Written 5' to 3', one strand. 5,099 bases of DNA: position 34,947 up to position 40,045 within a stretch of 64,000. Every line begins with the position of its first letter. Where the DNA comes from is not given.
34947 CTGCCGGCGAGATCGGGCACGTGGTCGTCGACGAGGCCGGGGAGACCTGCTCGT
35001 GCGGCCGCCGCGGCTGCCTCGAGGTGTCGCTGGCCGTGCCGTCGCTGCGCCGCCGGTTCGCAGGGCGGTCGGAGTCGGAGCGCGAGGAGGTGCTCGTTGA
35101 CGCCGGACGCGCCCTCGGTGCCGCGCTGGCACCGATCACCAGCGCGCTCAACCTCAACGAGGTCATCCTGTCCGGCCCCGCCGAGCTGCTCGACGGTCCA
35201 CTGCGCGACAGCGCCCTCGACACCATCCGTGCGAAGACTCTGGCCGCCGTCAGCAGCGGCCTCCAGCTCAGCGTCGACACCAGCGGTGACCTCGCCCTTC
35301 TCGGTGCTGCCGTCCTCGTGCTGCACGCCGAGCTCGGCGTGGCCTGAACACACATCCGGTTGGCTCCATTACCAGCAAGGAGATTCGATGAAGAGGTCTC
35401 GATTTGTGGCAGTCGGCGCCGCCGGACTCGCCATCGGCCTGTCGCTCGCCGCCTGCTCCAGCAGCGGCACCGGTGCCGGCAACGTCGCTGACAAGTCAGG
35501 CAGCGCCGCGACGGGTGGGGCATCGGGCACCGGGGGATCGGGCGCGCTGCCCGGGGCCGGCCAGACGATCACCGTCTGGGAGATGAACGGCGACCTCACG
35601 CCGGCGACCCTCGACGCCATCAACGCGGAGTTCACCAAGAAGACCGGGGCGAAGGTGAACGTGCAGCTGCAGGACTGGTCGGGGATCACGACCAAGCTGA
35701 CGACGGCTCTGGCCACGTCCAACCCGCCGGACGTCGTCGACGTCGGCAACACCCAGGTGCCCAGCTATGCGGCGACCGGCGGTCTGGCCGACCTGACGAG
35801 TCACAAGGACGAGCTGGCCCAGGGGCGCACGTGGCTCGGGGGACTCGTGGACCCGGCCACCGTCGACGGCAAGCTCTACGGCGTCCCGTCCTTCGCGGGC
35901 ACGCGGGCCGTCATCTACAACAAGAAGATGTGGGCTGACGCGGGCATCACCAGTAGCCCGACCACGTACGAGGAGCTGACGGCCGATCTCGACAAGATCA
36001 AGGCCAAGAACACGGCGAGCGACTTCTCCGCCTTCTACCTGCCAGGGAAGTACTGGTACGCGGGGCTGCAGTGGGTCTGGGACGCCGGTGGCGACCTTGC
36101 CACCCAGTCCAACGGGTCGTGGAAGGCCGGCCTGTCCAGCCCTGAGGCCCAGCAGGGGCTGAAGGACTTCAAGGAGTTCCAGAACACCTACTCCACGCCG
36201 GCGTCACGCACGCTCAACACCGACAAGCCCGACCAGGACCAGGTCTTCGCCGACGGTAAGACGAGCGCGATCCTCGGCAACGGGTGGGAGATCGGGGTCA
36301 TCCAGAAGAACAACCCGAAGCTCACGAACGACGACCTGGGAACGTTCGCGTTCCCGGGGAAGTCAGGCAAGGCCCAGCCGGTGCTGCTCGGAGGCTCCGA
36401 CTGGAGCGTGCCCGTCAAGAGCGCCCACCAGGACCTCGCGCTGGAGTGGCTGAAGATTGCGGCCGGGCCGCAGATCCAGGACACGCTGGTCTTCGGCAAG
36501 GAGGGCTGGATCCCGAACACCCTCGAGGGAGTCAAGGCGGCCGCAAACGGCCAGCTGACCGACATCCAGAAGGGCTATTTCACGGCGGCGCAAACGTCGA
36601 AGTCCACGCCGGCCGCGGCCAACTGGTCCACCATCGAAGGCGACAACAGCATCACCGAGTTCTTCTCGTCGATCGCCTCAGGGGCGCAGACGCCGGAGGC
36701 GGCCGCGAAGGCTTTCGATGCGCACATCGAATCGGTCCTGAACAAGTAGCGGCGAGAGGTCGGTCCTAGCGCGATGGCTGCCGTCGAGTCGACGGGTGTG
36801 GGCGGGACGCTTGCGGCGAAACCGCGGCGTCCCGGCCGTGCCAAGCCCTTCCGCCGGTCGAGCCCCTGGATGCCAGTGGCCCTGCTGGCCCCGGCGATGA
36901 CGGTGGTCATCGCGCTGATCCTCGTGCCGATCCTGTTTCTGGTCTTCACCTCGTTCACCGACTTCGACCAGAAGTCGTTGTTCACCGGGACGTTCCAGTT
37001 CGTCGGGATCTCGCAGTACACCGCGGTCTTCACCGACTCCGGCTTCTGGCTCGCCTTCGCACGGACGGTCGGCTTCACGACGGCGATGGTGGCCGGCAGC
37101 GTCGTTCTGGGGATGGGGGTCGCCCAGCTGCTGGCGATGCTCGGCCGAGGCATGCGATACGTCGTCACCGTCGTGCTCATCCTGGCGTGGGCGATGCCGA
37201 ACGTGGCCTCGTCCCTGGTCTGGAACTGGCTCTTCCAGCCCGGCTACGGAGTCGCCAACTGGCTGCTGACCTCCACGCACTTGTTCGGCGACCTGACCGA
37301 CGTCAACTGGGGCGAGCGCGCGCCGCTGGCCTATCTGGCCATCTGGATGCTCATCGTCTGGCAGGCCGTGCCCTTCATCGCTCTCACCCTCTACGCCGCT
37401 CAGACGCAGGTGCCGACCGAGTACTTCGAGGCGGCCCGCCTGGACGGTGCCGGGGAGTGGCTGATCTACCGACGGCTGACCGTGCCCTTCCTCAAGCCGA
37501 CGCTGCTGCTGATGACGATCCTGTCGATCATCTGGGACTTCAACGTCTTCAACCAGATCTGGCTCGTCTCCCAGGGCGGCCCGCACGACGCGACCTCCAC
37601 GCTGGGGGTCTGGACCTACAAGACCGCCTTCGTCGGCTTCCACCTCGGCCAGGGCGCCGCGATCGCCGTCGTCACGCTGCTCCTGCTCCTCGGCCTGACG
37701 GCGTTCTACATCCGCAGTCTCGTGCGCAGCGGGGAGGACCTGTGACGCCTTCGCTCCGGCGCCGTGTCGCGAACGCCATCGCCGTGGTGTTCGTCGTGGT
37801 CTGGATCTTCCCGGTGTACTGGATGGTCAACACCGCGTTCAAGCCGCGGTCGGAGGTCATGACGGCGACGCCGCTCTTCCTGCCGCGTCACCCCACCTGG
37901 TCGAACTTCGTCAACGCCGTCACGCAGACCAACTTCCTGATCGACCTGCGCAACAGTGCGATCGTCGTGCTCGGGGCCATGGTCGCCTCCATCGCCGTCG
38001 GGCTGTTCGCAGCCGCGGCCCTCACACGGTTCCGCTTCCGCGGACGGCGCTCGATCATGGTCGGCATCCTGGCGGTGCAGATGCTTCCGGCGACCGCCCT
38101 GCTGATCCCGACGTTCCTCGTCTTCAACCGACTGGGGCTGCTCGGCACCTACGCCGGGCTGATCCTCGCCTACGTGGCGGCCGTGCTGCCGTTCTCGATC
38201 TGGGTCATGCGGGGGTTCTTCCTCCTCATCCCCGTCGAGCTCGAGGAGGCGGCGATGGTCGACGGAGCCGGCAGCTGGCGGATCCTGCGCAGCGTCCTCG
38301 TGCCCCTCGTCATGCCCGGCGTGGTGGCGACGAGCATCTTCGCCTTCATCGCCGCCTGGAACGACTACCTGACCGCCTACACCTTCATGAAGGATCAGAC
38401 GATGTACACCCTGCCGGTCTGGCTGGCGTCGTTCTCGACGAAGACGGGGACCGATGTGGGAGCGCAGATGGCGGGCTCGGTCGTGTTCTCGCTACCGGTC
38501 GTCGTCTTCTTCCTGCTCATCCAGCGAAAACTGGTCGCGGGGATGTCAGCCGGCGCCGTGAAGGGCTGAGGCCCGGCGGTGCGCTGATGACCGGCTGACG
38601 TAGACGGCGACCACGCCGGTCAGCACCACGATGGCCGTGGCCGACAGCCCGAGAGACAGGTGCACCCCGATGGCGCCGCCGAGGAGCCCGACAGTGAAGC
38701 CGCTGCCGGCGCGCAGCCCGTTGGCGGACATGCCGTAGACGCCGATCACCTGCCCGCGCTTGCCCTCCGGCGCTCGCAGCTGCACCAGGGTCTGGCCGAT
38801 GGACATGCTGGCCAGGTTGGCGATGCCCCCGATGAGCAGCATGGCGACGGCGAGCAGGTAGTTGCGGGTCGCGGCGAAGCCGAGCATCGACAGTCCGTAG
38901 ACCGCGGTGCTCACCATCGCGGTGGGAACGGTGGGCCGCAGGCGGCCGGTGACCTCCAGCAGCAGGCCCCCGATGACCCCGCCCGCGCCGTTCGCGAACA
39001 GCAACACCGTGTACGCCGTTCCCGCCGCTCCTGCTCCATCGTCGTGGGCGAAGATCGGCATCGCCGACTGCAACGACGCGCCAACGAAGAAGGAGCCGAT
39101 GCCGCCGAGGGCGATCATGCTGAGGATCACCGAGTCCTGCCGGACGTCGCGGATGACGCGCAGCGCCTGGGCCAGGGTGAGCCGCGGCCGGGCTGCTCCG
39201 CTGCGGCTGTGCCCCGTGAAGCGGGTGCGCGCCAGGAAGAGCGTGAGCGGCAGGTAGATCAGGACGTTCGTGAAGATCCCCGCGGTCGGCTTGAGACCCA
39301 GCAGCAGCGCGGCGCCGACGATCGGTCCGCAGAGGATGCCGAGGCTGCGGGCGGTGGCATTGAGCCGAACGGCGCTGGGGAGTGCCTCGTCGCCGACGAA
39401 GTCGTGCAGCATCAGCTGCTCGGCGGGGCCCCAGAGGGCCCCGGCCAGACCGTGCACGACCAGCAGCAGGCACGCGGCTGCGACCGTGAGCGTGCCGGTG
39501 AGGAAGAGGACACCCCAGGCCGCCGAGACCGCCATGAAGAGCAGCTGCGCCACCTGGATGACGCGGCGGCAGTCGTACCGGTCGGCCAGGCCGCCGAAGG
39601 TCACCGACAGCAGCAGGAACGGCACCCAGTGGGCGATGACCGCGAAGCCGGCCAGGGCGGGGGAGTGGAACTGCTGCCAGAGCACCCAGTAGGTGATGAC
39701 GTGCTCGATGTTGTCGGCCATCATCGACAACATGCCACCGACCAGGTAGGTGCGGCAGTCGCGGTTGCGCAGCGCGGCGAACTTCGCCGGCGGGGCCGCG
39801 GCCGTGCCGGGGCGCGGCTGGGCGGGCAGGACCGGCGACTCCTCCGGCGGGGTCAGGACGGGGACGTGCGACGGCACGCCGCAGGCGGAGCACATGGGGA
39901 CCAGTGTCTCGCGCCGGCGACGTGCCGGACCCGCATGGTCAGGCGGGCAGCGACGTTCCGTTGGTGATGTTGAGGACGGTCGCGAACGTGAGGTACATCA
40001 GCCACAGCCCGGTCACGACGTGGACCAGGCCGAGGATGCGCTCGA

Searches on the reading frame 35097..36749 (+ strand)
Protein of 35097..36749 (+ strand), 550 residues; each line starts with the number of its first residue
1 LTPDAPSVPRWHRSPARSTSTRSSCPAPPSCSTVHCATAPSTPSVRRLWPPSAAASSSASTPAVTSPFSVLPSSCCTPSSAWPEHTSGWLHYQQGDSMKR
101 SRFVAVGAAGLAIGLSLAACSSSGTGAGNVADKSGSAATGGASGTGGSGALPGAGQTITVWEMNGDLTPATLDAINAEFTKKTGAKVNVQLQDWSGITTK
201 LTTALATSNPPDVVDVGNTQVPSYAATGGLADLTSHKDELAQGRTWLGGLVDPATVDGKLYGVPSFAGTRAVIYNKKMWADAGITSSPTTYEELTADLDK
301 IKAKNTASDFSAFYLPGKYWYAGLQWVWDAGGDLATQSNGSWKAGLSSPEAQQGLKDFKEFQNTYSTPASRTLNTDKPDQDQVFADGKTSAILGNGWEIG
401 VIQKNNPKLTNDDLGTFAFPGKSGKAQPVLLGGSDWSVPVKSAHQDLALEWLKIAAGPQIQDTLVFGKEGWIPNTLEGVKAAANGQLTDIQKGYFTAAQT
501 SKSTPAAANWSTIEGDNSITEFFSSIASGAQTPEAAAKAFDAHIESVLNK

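Call 7: search_protein_families(library=pfam, proteins=[window:35097-36749:+])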
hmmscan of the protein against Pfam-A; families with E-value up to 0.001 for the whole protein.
window:35097-36749:+ (550 aa): 3 families
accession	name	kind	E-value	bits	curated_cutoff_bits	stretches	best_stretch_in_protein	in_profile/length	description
PF01547.30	SBP_bac_1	-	6.8e-36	125.2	26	1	166-461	3-306/307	Bacterial extracellular solute-binding protein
PF13416.11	SBP_bac_8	-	1.3e-35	124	27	1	177-473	4-260/279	Bacterial extracellular solute-binding protein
PF13531.11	SBP_bac_11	-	0.00093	19.5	25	0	170-234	11-71/227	Bacterial extracellular solute-binding protein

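Call 8: search_protein_families(library=ncbifam, proteins=[window:35097-36749:+])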
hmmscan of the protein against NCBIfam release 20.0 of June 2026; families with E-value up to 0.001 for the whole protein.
window:35097-36749:+ (550 aa): 4 families
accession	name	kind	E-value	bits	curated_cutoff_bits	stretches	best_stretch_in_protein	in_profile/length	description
NF007011.0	PRK09474.1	equivalog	2.8e-12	46.2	291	1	157-452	32-306/396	maltose/maltodextrin ABC transporter substrate-binding protein MalE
NF053763.1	ABCarbgalBndGanS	equivalog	2e-09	36.7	700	1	155-452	38-323/420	galactooligosaccharide ABC transporter substrate-binding protein GanS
TIGR03851.1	chitin_NgcE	equivalog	4.2e-09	35.9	399.65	1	115-307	5-199/450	N-acetylglucosamine/diacetylchitobiose ABC transporter substrate-binding protein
TIGR03850.1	bind_CPR_0540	equivalog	4.2e-08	32.2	299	1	114-528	14-413/437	carbohydrate ABC transporter substrate-binding protein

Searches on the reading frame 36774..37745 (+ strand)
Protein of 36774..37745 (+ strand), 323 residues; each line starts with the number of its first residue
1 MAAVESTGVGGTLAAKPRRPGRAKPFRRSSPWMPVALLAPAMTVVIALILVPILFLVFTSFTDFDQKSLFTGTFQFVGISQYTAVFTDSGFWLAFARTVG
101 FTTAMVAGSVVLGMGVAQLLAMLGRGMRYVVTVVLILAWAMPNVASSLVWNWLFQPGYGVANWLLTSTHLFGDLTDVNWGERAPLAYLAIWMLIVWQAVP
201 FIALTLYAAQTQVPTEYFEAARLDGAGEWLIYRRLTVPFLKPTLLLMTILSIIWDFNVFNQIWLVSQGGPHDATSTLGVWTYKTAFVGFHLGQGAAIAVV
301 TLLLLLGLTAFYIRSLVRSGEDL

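Call 7: search_protein_families(library=pfam, proteins=[window:36774-37745:+])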
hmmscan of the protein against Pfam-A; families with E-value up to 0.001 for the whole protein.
window:36774-37745:+ (323 aa): 1 family
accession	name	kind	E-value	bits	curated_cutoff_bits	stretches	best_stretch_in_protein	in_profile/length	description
PF00528.27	BPD_transp_1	-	1.9e-13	51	26.4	1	110-313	2-174/184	Binding-protein-dependent transport system inner membrane component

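Call 8: search_protein_families(library=ncbifam, proteins=[window:36774-37745:+])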
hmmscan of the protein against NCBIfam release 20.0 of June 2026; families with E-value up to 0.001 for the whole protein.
window:36774-37745:+ (323 aa): 12 families
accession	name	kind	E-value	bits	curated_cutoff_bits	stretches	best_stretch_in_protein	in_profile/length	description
NF040931.1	ABC_arch_GlcT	equivalog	2.3e-29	102.9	360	1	43-303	5-258/278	glucose ABC transporter permease GlcT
NF007852.0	PRK10561.1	equivalog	1.6e-28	100.4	335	1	29-314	9-286/295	sn-glycerol-3-phosphate ABC transporter permease UgpA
NF008232.0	PRK10999.1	equivalog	1.4e-20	73.5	392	1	62-313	250-512/520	maltose ABC transporter permease MalF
NF011624.0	PRK15050.1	equivalog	2.1e-17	63.2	247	1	24-318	14-288/297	2-aminoethylphosphonate ABC transporter permease subunit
TIGR03226.1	PhnU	equivalog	1.9e-09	37.4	283.45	1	38-321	40-309/311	2-aminoethylphosphonate ABC transporter permease subunit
NF040932.1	ABC_arch_GlcU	equivalog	1.1e-06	28.5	340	1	109-320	65-268/272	glucose ABC transporter permease GlcU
NF007044.0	PRK09497.1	equivalog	1.5e-06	27.9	348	1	42-308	16-266/285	spermidine/putrescine ABC transporter permease PotB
NF007047.0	PRK09500.1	equivalog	5.7e-06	26.1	326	1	185-252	126-193/257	spermidine/putrescine ABC transporter permease PotC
TIGR03262.1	PhnU2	equivalog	2.7e-05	23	593.25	1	41-318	10-257/546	putative 2-aminoethylphosphonate ABC transporter permease subunit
NF008208.0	PRK10971.1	equivalog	0.00011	21.8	415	1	77-262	42-215/277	sulfate/thiosulfate ABC transporter permease CysT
TIGR01581.1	Mo_ABC_porter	hypoth_equivalog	0.0005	19.6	210.3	1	102-301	30-219/225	ABC transporter permease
NF043074.1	MMSYN1_0196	equivalog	0.00052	19.4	350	1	35-124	11-96/277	spermidine/putrescine ABC transporter permease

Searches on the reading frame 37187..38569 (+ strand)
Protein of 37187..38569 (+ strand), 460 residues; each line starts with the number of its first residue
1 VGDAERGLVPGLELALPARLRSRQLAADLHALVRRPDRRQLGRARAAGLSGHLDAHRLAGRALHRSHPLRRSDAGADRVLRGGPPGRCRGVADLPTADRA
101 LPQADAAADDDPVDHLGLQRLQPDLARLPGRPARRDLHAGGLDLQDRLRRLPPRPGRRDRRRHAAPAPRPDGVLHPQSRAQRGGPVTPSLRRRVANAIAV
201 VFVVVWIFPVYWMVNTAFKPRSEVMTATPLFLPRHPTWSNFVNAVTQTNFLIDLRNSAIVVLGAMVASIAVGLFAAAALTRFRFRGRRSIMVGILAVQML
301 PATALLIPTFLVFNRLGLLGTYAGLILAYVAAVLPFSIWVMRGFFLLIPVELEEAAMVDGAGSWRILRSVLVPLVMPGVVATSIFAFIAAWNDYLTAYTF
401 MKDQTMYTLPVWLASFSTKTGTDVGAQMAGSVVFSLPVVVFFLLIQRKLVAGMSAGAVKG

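Call 7: search_protein_families(library=pfam, proteins=[window:37187-38569:+])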
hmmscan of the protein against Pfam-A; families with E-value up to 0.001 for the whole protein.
window:37187-38569:+ (460 aa): 1 family
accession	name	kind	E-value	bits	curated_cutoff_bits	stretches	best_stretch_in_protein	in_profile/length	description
PF00528.27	BPD_transp_1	-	3.4e-17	63.2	26.4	1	269-451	2-180/184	Binding-protein-dependent transport system inner membrane component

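Call 8: search_protein_families(library=ncbifam, proteins=[window:37187-38569:+])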
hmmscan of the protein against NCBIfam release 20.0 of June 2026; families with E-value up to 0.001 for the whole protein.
window:37187-38569:+ (460 aa): 16 families
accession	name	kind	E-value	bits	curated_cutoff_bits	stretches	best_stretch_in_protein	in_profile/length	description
NF040932.1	ABC_arch_GlcU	equivalog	3.6e-40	138.3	340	1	194-455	4-266/272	glucose ABC transporter permease GlcU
NF008231.0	PRK10998.1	equivalog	1.7e-33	116.5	261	1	191-460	12-296/296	maltose ABC transporter permease MalG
NF008210.0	PRK10973.1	equivalog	7.2e-26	91.5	297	1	196-453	13-276/281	sn-glycerol-3-phosphate ABC transporter permease UgpE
NF007047.0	PRK09500.1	equivalog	7.3e-16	58.5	326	1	238-446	44-252/257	spermidine/putrescine ABC transporter permease PotC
NF006939.0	PRK09421.1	equivalog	1.1e-09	38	262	1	257-447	15-218/230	molybdate ABC transporter permease subunit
NF011624.0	PRK15050.1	equivalog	3.1e-09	36.4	247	1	317-442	156-280/297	2-aminoethylphosphonate ABC transporter permease subunit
TIGR01581.1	Mo_ABC_porter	hypoth_equivalog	1.7e-08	34.2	210.3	1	235-432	4-213/225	ABC transporter permease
TIGR02139.1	permease_CysT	equivalog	5e-08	32.8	246.1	1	236-396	34-206/265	sulfate ABC transporter permease subunit CysT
TIGR02141.1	modB_ABC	equivalog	8.6e-08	32.1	182.6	1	262-400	8-158/208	molybdate ABC transporter permease subunit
TIGR00969.1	3a0106s02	subfamily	1.6e-06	27.8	240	1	235-443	44-265/272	sulfate ABC transporter permease subunit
NF040839.1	tungstate_WtpB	equivalog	3.4e-06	26.9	340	1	237-390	29-193/251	tungstate ABC transporter permease WtpB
NF008208.0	PRK10971.1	equivalog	7.3e-06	25.7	415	1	237-394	43-212/277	sulfate/thiosulfate ABC transporter permease CysT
TIGR03226.1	PhnU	equivalog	2.2e-05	24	283.45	1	316-434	173-289/311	2-aminoethylphosphonate ABC transporter permease subunit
TIGR02138.1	phosphate_pstC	equivalog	5.5e-05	22.3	196.45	1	322-388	154-218/296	phosphate ABC transporter permease subunit PstC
TIGR00974.1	3a0107s02c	equivalog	0.00017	20.9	193.45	1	194-386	3-193/272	phosphate ABC transporter permease PstA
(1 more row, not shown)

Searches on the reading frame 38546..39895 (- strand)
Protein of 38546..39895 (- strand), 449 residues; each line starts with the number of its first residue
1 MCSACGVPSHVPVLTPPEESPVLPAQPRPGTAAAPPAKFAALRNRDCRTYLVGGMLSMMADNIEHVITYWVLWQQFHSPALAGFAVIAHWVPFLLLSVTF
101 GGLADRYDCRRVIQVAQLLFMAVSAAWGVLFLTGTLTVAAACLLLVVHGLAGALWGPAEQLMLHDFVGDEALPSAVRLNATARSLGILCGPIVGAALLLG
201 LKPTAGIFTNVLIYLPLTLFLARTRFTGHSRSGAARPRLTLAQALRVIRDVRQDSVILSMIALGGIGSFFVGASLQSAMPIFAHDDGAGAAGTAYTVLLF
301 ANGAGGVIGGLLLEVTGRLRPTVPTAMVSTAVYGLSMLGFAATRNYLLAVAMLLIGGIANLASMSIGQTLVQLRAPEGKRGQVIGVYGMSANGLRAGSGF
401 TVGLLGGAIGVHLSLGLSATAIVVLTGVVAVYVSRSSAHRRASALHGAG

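Call 7: search_protein_families(library=pfam, proteins=[window:38546-39895:-])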
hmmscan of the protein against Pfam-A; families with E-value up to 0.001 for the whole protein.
window:38546-39895:- (449 aa): 2 families
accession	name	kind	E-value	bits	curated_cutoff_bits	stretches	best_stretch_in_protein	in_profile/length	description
PF05977.19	MFS_3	-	2.9e-30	105.7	27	1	38-434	3-393/524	Transmembrane secretion effector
PF07690.21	MFS_1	-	1e-26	94.1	33.4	1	52-392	3-340/347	Major Facilitator Superfamily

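Call 8: search_protein_families(library=ncbifam, proteins=[window:38546-39895:-])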
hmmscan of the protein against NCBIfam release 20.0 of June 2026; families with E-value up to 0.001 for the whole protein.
window:38546-39895:- (449 aa): 7 families
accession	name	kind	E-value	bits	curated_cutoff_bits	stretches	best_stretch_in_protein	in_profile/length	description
TIGR00900.1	2A0121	subfamily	8.6e-27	94.4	319.6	1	51-410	5-364/364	H+ Antiporter protein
NF006386.0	PRK08633.1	equivalog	5.8e-17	60.7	1221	1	47-433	11-402/1147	acyl-[ACP]--phospholipid O-acyltransferase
NF005291.0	PRK06814.1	equivalog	1.3e-14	53.1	1349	1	56-344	22-312/1140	acyl-[ACP]--phospholipid O-acyltransferase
NF007792.0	PRK10489.1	equivalog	2.8e-10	39.8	324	1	51-434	23-400/419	enterobactin transporter EntS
NF000051.1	macrolide_MefB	exception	1.9e-07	30.4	800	1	56-205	20-169/409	macrolide efflux MFS transporter Mef(B)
NF012178.0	tet_MFS_V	exception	2.7e-06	26.8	640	1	40-435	3-399/409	tetracycline efflux MFS transporter Tet(V)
NF000245.1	macrolide_MefA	exception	8.8e-06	25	675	1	51-426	15-390/405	macrolide efflux MFS transporter Mef(A)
